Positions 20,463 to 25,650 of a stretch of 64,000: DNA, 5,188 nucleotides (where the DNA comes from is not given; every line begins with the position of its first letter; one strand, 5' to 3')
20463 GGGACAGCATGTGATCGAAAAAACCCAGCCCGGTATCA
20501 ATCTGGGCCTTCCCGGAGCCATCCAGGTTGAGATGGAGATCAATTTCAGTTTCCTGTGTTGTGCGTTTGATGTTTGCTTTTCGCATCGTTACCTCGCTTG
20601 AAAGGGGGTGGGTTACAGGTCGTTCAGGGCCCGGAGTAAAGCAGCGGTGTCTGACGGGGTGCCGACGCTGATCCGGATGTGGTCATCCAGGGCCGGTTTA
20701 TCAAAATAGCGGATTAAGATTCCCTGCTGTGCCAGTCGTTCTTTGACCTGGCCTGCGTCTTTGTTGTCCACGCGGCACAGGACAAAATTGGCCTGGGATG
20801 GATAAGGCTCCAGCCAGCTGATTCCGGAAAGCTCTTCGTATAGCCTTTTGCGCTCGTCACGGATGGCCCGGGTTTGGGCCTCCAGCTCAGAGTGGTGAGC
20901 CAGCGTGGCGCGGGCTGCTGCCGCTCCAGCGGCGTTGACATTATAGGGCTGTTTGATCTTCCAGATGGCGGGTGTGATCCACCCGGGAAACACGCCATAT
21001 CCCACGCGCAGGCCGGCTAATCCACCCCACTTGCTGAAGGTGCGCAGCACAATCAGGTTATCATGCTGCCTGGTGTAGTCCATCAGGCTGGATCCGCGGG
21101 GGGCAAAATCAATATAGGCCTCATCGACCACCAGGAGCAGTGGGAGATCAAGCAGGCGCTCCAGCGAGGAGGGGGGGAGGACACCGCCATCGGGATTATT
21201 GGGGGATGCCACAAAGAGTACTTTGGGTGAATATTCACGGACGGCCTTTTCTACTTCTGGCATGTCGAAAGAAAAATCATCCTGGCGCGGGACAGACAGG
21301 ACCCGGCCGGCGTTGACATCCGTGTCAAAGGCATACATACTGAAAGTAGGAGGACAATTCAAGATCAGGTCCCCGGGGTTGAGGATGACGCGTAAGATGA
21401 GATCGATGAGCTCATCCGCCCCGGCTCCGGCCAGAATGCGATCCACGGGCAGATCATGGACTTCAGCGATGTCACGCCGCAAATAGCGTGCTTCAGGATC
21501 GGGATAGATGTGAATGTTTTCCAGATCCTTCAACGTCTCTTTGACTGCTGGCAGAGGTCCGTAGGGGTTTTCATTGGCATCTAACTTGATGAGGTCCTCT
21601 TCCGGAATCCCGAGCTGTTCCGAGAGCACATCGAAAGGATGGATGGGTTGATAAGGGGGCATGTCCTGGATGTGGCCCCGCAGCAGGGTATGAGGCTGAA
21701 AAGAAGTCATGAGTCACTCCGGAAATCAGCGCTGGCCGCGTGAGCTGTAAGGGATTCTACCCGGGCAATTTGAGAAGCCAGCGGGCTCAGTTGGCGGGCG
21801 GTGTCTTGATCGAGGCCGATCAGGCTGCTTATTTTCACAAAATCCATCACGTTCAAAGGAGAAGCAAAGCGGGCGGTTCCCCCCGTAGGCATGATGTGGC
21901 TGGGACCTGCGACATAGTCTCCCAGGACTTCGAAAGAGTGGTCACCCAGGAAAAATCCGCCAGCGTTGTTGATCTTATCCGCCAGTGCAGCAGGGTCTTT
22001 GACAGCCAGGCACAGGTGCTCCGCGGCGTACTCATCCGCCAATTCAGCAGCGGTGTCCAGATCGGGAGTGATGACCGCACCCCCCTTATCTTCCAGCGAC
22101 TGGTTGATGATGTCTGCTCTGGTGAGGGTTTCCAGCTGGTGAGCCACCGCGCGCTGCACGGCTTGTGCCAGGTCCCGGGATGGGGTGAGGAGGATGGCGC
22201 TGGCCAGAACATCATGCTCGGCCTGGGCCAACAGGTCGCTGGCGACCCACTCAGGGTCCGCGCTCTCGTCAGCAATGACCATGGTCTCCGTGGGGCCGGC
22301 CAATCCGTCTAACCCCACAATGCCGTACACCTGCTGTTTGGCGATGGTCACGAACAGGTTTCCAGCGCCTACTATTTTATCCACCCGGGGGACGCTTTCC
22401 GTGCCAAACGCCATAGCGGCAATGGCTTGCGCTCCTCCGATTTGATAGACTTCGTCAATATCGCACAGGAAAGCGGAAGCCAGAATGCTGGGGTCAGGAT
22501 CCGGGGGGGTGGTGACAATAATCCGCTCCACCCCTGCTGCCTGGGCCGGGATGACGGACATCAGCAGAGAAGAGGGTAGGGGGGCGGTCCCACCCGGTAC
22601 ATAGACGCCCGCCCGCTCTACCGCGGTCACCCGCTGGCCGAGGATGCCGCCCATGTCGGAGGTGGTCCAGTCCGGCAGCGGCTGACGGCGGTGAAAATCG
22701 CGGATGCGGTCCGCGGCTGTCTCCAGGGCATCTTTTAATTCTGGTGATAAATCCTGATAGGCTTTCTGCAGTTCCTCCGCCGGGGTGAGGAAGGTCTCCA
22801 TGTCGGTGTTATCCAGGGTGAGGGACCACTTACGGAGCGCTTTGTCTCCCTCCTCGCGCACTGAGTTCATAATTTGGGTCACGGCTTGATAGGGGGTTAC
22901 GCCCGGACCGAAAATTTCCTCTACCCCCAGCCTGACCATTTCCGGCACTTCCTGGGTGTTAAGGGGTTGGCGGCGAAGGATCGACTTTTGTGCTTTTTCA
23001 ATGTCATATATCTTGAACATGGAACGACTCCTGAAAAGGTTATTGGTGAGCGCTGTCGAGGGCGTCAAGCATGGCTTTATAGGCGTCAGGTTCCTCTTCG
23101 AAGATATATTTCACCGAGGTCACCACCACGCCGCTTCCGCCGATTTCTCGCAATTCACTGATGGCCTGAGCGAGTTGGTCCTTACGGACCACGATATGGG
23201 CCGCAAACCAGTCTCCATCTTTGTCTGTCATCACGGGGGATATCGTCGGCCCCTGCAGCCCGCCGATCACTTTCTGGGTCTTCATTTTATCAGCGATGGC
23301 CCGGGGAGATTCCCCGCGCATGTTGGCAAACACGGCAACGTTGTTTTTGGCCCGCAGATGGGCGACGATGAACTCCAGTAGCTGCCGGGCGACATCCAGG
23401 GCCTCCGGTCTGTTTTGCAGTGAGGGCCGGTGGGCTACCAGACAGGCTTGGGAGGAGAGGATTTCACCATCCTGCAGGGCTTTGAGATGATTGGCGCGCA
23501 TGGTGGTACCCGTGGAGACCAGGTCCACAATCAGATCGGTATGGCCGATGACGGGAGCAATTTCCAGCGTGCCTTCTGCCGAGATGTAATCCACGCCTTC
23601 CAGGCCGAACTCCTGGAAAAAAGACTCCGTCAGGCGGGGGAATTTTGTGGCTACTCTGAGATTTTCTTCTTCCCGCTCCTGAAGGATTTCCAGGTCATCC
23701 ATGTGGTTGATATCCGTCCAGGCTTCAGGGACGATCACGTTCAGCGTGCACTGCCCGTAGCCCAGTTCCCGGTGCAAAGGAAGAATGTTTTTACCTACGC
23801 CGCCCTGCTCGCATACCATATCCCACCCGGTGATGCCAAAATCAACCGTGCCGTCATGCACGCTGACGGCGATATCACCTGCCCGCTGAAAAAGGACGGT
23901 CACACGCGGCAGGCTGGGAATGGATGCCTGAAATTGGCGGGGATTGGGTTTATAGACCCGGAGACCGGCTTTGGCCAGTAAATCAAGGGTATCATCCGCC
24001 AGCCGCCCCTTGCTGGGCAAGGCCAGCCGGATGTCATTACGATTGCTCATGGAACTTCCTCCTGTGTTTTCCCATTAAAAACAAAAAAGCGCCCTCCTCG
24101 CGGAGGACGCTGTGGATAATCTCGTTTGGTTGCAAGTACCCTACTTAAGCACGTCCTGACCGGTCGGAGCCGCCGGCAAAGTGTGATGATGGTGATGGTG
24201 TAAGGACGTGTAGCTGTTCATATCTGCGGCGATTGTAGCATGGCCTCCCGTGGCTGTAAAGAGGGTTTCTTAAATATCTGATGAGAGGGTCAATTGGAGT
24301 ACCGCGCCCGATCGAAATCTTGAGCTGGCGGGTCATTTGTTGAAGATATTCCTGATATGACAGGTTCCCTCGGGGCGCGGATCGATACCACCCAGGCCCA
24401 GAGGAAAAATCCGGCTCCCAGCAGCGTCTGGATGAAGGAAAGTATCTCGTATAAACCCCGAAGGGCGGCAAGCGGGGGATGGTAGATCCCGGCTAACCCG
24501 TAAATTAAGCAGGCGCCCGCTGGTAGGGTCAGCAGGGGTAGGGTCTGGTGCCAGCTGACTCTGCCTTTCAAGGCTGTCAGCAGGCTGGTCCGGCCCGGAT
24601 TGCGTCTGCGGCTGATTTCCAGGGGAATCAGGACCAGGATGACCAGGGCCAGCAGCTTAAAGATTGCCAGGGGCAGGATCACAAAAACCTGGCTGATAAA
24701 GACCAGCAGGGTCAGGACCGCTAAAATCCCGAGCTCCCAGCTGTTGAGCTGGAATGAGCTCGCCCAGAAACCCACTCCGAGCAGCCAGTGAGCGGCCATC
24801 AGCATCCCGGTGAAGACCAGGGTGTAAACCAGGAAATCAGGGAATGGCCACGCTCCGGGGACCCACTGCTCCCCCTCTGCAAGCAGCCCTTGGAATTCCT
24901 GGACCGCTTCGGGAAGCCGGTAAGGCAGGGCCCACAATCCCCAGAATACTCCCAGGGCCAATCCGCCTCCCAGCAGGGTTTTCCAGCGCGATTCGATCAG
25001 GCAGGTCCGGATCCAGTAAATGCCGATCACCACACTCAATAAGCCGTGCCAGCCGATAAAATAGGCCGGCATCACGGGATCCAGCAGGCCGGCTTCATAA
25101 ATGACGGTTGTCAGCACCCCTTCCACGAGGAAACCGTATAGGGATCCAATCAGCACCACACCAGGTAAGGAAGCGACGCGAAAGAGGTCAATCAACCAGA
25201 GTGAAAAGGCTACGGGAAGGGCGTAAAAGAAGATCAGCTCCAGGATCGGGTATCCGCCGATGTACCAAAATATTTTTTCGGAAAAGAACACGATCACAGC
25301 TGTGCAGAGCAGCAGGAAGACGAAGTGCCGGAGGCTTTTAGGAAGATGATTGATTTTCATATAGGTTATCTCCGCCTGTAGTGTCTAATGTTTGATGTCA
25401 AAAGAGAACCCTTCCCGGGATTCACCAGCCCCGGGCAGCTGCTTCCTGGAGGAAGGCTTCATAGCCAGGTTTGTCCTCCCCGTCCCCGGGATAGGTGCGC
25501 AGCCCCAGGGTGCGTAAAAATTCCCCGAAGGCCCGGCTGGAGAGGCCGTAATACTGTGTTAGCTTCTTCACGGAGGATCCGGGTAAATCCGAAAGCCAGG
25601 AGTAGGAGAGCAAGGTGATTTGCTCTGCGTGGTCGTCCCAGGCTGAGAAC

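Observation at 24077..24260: His-codon leader peptide with terminator/antiterminator upstream of hisG: a ribosome-mediated attenuator in an apparently non-proteobacterial genome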

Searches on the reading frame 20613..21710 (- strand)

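Call 3: search_protein_families(library=ncbifam, proteins=[window:20613-21710:-])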
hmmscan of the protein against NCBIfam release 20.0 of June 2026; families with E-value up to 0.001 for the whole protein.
window:20613-21710:- (365 aa): 59 families (the best 25 are shown)
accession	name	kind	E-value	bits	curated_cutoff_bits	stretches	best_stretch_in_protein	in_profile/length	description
TIGR01141.1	hisC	equivalog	1.7e-96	323.1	276.55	1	12-364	2-348/349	histidinol-phosphate transaminase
NF003496.0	PRK05166.1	equivalog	4.6e-70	236.2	540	1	5-364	5-368/373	histidinol-phosphate transaminase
NF002878.0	PRK03321.1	subfamily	4.2e-66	223.1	374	1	34-363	18-346/352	histidinol-phosphate transaminase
TIGR01140.1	L_thr_O3P_dcar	equivalog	2.4e-62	211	290.55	1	30-362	9-330/331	threonine-phosphate decarboxylase CobD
NF002877.0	PRK03317.1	equivalog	2.6e-62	210.8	409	1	41-364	34-365/374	histidinol-phosphate transaminase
NF002726.0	PRK02610.1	equivalog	5.8e-56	190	391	1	9-362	4-365/374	histidinol-phosphate transaminase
NF006014.0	PRK08153.1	equivalog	6e-53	180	510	1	42-362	37-360/370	pyridoxal phosphate-dependent aminotransferase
NF006580.0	PRK09105.1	subfamily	2.6e-42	145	444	1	39-363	47-368/375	pyridoxal phosphate-dependent aminotransferase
NF005915.1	PRK07908.1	equivalog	3.6e-34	118.6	360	1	60-362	34-331/332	Rv2231c family histidinol phosphate aminotransferase CobC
NF051461.1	pyoverd_PtaA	equivalog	2.4e-32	112.1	500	1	37-362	33-356/359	pyoverdine biosynthesis transaminase PtaA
NF006225.0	PRK08354.1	equivalog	5.7e-31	108.1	288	1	34-364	10-314/318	putative aminotransferase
NF053748.1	bifunc_CobBC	exception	3.8e-30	104.9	950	1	60-362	502-796/797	bifunctional hydrogenobyrinic acid a,c-diamide synthase/histidinol phosphate aminotransferase CobBC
NF041364.1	GntC_guanitoxin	equivalog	1.5e-24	86.5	415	1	67-354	31-344/356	guanitoxin biosynthesis PLP-dependent (S)-gamma-hydroxy-L-arginine cyclodehydratase GntC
NF005305.0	PRK06836.1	equivalog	1.5e-22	80.4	376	1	87-348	96-372/396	pyridoxal phosphate-dependent aminotransferase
NF004870.0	PRK06225.1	equivalog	5.7e-20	71.4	351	1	37-355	27-362/380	pyridoxal phosphate-dependent aminotransferase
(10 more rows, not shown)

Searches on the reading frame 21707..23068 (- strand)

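Call 3: search_protein_families(library=ncbifam, proteins=[window:21707-23068:-])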
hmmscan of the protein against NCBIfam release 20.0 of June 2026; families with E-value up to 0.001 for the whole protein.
window:21707-23068:- (453 aa): 2 families
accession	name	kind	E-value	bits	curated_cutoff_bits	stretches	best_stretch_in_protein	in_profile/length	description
TIGR00069.1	hisD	equivalog_domain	9e-148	492.7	243.8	1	63-450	1-393/393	histidinol dehydrogenase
NF010343.0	PRK13770.1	equivalog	4.4e-106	355.2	647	1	60-450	22-414/416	histidinol dehydrogenase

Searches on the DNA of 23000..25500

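Call 4: search_rna_families(source=window, start=23000, end=25500, threshold=evalue, max_evalue=10, show_alignments=3)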
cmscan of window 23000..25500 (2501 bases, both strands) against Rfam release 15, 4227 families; matches with E-value up to 10: 3.
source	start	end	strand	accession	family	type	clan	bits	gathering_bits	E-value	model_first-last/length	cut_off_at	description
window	24085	24134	-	RF01388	isrD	Gene; sRNA;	-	19.3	37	1.2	1-51/51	no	isrD Hfq binding RNA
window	23274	23314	-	RF01090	RF_site4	Cis-reg; frameshift_element;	-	17.8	45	6.3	1-66/66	no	Edr gene ribosomal frameshift signal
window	24454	24494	-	RF01716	PhotoRC-I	Cis-reg;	-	13.1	45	5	1-44/44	no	PhotoRC-I RNA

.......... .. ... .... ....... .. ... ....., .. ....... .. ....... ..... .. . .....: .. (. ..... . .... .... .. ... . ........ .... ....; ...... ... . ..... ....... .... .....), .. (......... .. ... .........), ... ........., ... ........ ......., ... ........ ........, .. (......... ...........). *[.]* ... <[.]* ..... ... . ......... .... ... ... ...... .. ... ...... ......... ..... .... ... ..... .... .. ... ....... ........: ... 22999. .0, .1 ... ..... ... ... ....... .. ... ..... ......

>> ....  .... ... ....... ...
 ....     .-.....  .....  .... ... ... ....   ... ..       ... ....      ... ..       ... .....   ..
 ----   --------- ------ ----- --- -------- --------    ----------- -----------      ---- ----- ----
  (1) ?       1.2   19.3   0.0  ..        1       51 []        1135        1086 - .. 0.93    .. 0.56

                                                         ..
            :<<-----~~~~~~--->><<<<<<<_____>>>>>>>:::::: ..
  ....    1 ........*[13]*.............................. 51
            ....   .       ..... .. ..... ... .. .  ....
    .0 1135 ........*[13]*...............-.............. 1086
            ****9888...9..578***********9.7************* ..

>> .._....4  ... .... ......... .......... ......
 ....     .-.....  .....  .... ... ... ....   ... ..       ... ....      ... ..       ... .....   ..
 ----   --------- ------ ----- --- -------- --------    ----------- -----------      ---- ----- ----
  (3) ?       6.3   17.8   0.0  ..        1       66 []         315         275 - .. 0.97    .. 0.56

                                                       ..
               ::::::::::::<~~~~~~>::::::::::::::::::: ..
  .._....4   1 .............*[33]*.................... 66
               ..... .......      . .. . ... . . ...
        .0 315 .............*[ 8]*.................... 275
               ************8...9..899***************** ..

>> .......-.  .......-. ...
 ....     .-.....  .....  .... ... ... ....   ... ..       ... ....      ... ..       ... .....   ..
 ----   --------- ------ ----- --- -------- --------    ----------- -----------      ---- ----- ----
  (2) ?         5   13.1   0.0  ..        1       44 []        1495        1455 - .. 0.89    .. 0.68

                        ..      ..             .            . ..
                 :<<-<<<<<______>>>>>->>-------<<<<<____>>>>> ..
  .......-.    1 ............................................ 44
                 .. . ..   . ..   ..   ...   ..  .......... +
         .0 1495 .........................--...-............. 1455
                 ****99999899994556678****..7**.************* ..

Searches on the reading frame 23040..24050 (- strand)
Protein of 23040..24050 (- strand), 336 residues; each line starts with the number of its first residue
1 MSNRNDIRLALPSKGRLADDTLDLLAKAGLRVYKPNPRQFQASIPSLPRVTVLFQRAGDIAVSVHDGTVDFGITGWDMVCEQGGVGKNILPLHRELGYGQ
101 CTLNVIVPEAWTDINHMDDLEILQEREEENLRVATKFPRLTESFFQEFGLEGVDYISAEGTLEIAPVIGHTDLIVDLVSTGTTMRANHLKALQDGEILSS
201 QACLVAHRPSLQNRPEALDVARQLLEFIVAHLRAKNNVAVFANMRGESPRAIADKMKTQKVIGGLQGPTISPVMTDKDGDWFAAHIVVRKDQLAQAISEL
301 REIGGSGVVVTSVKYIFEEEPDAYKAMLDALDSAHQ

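Call 3: search_protein_families(library=ncbifam, proteins=[window:23040-24050:-])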
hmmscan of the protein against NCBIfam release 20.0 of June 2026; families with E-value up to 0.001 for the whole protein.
window:23040-24050:- (336 aa): 2 families
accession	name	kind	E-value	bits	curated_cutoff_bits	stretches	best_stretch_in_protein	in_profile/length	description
TIGR00070.1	hisG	equivalog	1.7e-52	178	75.75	1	7-206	1-183/183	ATP phosphoribosyltransferase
TIGR03455.1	HisG_C-term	equivalog_domain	8.9e-16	57.9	40.05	1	216-316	8-99/100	ATP phosphoribosyltransferase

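Call 6: find_homologous_proteins(query=window:23040-24050:-, max_evalue=1e-30)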
Query window:23040-24050:- (336 aa): 5883 proteins with E <= 1e-30 among 8000 candidates; the best 120 are listed.
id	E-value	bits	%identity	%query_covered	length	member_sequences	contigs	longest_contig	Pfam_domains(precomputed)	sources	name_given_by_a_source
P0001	3.7e-205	699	93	100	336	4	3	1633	PF01634.24,PF08029.17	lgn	-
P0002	2.1e-192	657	88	99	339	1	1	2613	PF01634.24,PF08029.17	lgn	-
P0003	1.2e-187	641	88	99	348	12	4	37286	PF01634.24,PF08029.17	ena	-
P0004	1.8e-178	611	83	99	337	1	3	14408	PF01634.24,PF08029.17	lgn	-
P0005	1.3e-177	608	81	99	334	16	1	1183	PF01634.24,PF08029.17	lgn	-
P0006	2.6e-177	607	82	99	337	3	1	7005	PF01634.24,PF08029.17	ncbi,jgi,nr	ncbi:MAG: ATP phosphoribosyltransferase [Chloroflexi bacterium]|nr:ATP phosphoribosyltransferase [Ch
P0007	1.1e-175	602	83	99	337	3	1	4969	PF01634.24,PF08029.17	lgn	-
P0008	4.6e-173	593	80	99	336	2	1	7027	PF01634.24,PF08029.17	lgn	-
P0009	1.1e-171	589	80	99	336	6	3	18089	PF01634.24,PF08029.17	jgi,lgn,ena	-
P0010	2.4e-167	574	78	99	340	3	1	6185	PF01634.24,PF08029.17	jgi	-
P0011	5.3e-166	570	77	99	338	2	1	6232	PF01634.24,PF08029.17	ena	-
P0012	2.7e-165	568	77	99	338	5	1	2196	PF01634.24,PF08029.17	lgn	-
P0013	3.5e-163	561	77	99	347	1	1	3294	PF01634.24,PF08029.17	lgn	-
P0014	1.2e-160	552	76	99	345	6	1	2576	PF01634.24,PF08029.17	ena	-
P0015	1.5e-160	552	75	100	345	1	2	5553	PF01634.24,PF08029.17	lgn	-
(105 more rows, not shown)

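Call 9: find_related_loci(query=A1, collection=genome_contigs, flank=3000)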
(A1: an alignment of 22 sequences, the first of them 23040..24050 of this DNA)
Query A1 (336 aa) in genome_contigs; peptide patterns used: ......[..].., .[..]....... (x = any residue, [..] = any of these).
387 stretches matched a pattern; 344 encode a relative of the query (tblastn E <= 1e-3); the best 80 are kept; 80 distinct loci.
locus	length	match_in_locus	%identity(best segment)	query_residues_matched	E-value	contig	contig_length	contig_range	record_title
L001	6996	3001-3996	89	1-332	0e+0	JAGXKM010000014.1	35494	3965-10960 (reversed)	MAG: Anaerolineales bacterium isolate GSL_GB14_7 NODE_191_length_35494_cov_14.1844, whole genome shotgun sequence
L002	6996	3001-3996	88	1-332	0e+0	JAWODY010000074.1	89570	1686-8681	MAG: Anaerolineales bacterium isolate BLK5-2.bin.74 k191_1583524, whole genome shotgun sequence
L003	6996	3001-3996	82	1-332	0e+0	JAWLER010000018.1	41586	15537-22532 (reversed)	MAG: Anaerolineales bacterium isolate 20BLK6-1.bin.76 NODE_723_length_41586_cov_8.056644, whole genome shotgun sequence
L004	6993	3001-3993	77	1-331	9e-176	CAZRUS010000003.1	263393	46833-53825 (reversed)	MAG TPA_asm: uncultured Anaerolineales bacterium isolate binchicken_co17_291 genome assembly, contig: NODE_47_length_263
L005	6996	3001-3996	71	1-332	1e-156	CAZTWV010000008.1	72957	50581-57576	MAG TPA_asm: uncultured Anaerolineales bacterium isolate SRP141376_co3_323 genome assembly, contig: NODE_798_length_7295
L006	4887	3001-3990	70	2-331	4e-157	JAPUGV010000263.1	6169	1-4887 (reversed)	MAG: Chloroflexota bacterium isolate KW1-S05_108 KW1-S05_108_cg263, whole genome shotgun sequence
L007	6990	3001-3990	69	1-331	1e-154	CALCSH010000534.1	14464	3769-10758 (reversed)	MAG TPA_asm: uncultured Anaerolineae bacterium isolate ERR2206789_bin.32_CONCOCT_v1.1_MAG genome assembly, contig: ERZ89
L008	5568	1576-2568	69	1-331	1e-154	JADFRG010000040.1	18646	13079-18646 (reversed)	MAG: Chloroflexota bacterium isolate B84T3L11 B84T3L11_NODE2680, whole genome shotgun sequence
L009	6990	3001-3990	70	1-331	5e-154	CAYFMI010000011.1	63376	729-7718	MAG TPA_asm: uncultured Anaerolineales bacterium isolate ERP019367_co2_135 genome assembly, contig: NODE_469_length_6337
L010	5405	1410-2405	70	1-333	1e-152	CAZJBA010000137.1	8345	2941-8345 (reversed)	MAG TPA_asm: uncultured Anaerolineales bacterium isolate SRP141376_co2_247 genome assembly, contig: NODE_15453_length_83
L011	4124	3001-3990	70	2-332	1e-153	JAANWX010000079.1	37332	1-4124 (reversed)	MAG: Chloroflexota bacterium isolate SuakinDeep_MAG43_1 MAG431_79, whole genome shotgun sequence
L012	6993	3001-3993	69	1-332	7e-152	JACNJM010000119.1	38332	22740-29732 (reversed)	MAG: Anaerolineae bacterium isolate NIOZ-UU35 NIOZ-UU_NODE_1083_length_38332_cov_12.8944, whole genome shotgun sequence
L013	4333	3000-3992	69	1-331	6e-155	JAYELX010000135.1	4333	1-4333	MAG: Chloroflexota bacterium isolate MAG096 MAG096_135, whole genome shotgun sequence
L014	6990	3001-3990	67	3-332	4e-150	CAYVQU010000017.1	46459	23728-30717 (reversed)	MAG TPA_asm: uncultured Anaerolineales bacterium isolate SRP077602_co7_51 genome assembly, contig: NODE_3482_length_4645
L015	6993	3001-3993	67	2-332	2e-149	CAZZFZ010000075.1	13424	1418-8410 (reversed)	MAG TPA_asm: uncultured Anaerolineales bacterium isolate binchicken_co172_187 genome assembly, contig: NODE_3960_length_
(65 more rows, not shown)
